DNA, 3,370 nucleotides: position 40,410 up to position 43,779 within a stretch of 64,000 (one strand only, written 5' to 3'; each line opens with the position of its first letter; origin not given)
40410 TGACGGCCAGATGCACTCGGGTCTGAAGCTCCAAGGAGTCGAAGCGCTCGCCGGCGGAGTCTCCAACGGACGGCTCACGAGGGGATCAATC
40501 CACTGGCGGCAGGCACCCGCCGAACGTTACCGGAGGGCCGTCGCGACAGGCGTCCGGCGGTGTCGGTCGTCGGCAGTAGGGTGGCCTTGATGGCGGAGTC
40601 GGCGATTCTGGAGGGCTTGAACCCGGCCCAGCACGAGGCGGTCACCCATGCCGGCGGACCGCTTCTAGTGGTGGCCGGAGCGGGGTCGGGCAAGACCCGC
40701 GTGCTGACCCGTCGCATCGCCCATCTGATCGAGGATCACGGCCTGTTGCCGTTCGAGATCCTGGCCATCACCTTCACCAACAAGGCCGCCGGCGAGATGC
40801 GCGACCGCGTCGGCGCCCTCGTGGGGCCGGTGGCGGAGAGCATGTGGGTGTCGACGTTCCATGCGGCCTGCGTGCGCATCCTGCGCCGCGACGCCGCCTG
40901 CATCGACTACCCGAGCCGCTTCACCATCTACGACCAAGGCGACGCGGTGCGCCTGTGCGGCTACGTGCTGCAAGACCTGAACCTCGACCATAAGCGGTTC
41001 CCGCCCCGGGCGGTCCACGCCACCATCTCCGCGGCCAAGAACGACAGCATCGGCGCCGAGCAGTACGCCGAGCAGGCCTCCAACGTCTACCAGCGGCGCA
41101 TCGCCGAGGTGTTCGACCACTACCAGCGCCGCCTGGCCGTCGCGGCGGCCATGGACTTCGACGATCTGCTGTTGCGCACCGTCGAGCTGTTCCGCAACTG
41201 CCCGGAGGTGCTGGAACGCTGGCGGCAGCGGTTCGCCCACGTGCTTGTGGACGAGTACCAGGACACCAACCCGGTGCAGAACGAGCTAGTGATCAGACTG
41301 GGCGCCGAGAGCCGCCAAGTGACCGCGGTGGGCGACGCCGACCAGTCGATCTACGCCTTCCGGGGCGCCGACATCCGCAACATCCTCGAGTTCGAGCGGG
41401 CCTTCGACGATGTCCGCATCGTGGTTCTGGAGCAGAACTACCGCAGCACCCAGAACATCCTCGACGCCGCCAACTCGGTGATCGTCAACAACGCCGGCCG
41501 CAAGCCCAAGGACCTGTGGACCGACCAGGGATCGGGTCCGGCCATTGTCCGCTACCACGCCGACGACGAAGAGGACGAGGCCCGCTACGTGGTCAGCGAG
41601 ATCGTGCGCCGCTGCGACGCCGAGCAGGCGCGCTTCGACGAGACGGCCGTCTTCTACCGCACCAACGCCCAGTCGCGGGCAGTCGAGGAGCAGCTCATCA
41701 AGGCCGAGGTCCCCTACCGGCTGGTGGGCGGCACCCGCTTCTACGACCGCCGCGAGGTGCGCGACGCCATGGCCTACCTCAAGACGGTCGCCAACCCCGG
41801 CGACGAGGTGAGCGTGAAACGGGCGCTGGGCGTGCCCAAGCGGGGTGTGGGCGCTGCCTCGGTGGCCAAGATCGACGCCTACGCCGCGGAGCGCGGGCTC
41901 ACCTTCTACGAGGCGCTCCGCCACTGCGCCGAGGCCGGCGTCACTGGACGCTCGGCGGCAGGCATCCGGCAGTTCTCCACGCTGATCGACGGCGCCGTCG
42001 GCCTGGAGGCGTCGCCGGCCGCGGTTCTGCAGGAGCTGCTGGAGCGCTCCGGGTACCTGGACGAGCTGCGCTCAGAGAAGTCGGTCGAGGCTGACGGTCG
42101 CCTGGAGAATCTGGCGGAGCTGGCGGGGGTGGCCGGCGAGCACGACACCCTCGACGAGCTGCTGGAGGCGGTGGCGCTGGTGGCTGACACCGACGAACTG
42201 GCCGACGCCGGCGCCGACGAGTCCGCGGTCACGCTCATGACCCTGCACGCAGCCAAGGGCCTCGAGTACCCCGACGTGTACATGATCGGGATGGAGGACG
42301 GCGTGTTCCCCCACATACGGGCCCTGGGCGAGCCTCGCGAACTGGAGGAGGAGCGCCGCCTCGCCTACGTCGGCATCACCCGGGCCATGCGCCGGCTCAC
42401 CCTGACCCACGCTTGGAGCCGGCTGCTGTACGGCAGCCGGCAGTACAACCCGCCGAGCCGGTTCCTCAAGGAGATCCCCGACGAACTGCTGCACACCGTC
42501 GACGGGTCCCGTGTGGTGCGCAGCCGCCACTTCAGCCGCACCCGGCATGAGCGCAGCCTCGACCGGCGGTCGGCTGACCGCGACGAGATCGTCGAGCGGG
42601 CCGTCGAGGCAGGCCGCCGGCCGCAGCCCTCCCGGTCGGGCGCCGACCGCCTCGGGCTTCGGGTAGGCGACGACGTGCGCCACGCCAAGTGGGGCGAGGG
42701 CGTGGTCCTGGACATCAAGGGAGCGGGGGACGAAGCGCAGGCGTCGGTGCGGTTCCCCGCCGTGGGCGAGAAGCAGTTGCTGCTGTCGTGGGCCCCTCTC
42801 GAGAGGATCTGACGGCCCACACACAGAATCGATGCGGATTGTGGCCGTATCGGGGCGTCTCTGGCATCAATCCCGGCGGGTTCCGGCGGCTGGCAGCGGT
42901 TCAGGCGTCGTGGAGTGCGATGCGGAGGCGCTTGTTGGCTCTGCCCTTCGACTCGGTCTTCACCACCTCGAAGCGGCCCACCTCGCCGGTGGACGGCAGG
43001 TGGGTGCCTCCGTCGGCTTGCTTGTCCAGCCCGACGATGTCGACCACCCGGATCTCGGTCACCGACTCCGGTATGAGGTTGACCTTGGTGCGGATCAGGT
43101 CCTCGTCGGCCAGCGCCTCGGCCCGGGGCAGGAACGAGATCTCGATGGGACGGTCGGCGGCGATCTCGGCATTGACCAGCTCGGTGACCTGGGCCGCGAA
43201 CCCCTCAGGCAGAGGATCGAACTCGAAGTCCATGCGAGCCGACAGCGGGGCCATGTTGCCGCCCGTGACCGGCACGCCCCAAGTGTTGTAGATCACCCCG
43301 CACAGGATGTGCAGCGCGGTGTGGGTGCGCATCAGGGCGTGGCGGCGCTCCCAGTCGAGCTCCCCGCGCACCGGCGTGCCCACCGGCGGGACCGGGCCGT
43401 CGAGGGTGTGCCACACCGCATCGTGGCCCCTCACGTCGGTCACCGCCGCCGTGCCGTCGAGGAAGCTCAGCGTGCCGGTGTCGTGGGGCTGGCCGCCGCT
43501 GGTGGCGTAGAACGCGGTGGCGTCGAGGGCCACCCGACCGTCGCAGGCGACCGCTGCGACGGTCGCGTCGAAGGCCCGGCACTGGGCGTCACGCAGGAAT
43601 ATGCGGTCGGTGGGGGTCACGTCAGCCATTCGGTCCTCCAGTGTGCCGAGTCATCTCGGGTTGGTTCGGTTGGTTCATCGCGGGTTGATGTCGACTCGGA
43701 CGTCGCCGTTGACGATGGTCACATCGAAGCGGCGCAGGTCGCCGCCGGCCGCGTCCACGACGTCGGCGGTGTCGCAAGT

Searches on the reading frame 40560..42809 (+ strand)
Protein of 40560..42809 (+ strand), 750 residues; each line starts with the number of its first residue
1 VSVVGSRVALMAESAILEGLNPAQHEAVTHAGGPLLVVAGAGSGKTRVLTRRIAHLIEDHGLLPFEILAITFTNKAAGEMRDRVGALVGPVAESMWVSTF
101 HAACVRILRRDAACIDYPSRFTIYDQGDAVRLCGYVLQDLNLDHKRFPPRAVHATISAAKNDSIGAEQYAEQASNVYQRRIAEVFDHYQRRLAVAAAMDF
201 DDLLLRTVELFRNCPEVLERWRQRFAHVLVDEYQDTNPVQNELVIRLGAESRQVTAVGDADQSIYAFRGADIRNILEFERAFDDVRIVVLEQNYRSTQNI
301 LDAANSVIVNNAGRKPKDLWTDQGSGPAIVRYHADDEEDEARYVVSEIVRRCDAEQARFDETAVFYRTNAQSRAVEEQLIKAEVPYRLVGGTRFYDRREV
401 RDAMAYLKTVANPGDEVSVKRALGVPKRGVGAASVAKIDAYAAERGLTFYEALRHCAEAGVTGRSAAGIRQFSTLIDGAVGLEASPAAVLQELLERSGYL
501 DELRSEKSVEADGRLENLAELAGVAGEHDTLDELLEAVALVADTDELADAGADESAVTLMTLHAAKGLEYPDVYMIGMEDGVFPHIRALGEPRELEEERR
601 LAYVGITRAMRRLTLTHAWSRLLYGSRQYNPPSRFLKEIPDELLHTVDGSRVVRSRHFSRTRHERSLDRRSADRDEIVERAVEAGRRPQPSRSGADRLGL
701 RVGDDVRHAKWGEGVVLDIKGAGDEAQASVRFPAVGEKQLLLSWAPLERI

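Call 26: search_protein_families(library=pfam, proteins=[window:40560-42809:+], max_evalue=0.001)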
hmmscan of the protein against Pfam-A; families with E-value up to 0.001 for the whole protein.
window:40560-42809:+ (750 aa): 7 families
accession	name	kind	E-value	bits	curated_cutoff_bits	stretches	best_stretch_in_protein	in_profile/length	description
PF00580.27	UvrD-helicase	-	4.4e-87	292.6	23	1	20-282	1-270/271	UvrD/REP helicase N-terminal domain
PF13361.12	UvrD_C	-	3.1e-67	227.9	25.6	2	288-450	1-162/350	UvrD-like helicase C-terminal domain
PF13245.12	AAA_19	-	3.5e-24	85.9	25.1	1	24-268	1-134/134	AAA domain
PF21196.3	PcrA_UvrD_tudor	-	9.3e-14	51.5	23.9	1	702-748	1-47/48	PcrA/UvrD tudor domain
PF13604.12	AAA_30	-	8.3e-08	32.6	27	1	20-89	2-71/191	AAA domain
PF13538.12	UvrD_C_2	-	5.1e-07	29.9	27.4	1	557-615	2-51/52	UvrD-like helicase C-terminal domain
PF01443.25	Viral_helicase1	-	0.00024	21.4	21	0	208-268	44-102/228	Viral superfamily 1 RNA helicase core domain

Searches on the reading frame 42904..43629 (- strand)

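Call 26: search_protein_families(library=pfam, proteins=[window:42904-43629:-], max_evalue=0.001)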
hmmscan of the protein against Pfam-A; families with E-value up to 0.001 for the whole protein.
window:42904-43629:- (242 aa): 2 families
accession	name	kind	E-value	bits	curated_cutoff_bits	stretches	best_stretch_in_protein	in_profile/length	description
PF07973.19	tRNA_SAD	-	9e-11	42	24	1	193-235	1-43/44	Threonyl and Alanyl tRNA synthetase second additional domain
PF01411.24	tRNA-synt_2c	-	5.5e-08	32.2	30.3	1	30-95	484-552/552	tRNA synthetases class II (A)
